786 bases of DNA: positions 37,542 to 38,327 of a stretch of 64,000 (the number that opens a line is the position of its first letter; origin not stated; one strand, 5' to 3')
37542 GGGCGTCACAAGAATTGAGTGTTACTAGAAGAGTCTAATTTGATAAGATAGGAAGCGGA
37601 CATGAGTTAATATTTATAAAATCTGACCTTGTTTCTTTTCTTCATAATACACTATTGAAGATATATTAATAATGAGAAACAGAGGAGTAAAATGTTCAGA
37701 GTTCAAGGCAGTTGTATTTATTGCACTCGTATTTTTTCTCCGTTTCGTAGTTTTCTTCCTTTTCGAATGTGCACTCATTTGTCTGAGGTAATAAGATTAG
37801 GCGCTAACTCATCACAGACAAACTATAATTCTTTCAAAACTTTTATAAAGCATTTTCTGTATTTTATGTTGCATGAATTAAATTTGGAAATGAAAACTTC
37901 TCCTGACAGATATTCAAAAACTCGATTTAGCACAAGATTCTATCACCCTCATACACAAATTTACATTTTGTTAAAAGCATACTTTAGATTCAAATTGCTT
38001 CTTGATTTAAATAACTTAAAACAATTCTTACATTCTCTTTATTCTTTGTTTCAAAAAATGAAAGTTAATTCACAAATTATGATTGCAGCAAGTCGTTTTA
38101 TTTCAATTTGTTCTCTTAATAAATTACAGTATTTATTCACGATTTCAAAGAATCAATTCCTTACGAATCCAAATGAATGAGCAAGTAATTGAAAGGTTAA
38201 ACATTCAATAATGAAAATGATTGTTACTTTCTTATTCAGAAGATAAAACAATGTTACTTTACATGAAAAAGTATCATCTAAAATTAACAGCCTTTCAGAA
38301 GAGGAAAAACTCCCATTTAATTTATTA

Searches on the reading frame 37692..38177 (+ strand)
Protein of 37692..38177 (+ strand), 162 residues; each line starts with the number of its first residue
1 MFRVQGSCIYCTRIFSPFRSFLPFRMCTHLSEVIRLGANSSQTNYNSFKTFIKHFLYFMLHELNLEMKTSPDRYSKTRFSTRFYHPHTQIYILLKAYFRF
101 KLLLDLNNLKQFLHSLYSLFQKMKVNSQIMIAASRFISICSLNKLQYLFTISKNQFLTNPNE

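Call 37: find_encoding_contigs(protein=window:37692-38177:+, flank=10000, max_places=10)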
Protein window:37692-38177:+ (162 aa): no gene with exactly this product is on record in the collection.

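Call 64: search_protein_representatives(protein=window:37692-38177:+)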
Query: 162 residues. Proteins with E-value up to 0.001 (for the whole library): 0; up to 1e-10: 0; up to 1e-30: 0. The best 0 are listed.
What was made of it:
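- On RFX X-box regulatory site: The downstream 162-aa ORF has no relatives (call 64).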
